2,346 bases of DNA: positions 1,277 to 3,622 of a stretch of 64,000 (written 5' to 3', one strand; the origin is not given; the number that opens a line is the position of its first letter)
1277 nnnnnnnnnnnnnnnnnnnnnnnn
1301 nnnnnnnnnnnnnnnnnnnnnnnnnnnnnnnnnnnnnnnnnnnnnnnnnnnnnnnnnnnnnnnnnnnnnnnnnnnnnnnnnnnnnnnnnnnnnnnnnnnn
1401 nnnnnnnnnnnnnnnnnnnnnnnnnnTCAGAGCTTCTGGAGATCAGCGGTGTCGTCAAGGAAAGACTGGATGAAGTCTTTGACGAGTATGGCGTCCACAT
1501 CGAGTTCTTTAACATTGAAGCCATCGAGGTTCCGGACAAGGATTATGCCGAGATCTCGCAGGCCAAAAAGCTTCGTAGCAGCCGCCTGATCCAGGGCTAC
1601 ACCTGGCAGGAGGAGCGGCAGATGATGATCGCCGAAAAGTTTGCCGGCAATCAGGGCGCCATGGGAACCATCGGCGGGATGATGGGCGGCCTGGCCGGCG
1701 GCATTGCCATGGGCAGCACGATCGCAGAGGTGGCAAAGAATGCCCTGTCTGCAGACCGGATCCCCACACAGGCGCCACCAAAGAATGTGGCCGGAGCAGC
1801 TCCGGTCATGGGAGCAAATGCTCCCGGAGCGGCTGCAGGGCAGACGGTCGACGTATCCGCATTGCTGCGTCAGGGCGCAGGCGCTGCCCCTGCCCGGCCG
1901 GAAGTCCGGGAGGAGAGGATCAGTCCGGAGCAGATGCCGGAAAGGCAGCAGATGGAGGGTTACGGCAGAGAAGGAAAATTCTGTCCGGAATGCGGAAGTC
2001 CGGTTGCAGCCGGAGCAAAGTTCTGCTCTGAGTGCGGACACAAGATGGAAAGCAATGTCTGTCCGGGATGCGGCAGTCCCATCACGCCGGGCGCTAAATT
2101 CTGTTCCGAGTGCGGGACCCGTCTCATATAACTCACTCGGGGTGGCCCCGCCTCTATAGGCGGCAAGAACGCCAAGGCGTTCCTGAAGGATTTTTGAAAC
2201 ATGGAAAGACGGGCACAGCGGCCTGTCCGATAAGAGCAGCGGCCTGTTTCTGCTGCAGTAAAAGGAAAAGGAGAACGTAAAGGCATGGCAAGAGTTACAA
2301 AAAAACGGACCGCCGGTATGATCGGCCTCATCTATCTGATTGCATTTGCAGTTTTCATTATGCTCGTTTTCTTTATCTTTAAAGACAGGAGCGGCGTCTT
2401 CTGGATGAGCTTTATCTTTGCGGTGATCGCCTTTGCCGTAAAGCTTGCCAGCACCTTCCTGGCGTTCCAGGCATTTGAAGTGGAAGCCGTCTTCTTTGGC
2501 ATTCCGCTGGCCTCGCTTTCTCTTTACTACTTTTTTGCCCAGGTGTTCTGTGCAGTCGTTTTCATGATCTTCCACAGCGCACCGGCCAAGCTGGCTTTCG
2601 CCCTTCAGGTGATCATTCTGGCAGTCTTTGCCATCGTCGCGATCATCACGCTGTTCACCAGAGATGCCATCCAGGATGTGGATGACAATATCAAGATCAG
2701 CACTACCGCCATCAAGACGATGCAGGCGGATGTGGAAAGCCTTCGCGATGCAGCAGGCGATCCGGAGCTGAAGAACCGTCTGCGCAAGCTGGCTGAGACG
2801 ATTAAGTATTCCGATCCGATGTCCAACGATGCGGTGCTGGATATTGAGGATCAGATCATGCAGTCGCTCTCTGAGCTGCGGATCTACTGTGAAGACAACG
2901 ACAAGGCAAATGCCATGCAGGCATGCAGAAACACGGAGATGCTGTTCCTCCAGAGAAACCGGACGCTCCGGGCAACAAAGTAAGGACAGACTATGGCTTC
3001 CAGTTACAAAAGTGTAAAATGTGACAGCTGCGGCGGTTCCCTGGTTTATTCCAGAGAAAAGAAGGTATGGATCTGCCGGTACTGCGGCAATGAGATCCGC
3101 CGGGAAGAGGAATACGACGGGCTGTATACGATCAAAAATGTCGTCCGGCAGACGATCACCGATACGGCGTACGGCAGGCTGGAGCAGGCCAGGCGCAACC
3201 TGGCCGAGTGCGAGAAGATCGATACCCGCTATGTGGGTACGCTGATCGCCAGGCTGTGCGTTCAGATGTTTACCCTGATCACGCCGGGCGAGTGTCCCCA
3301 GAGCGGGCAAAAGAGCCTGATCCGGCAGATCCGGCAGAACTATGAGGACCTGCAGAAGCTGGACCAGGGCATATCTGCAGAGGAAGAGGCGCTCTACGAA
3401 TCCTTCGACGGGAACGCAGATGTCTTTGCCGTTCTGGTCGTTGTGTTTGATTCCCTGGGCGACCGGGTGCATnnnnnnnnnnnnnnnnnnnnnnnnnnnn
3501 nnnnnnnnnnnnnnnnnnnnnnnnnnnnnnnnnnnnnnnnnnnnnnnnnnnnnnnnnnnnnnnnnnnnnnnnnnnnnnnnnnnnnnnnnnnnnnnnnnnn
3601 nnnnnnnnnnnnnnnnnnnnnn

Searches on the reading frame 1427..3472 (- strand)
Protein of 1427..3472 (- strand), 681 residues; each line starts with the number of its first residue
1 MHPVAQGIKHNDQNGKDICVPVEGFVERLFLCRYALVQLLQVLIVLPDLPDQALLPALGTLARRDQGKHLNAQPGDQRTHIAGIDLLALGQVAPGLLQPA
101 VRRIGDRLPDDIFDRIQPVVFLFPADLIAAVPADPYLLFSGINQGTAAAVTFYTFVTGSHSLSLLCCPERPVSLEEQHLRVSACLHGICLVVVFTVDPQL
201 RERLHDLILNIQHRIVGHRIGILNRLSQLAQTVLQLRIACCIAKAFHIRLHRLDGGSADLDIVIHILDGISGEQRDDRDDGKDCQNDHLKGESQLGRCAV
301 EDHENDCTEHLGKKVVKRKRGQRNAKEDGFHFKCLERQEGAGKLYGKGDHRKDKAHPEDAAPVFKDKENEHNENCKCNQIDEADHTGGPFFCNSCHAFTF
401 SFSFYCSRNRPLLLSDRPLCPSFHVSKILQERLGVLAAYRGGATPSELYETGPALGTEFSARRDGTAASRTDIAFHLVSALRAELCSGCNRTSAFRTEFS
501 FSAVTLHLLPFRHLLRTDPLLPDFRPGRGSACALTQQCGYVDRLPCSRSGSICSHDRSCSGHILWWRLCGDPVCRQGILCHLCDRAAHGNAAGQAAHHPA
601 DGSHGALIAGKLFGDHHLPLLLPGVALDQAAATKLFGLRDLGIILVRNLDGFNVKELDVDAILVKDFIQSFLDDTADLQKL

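Call 74: find_encoding_contigs(protein=window:1427-3472:-, flank=10000, max_places=2)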
Protein window:1427-3472:- (681 aa): no gene with exactly this product is on record in the collection.

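Call 83: search_protein_families(library=pfam, proteins=[window:1427-3472:-], max_evalue=0.00001)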
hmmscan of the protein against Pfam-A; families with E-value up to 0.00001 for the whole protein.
window:1427-3472:- (681 aa): 0 families
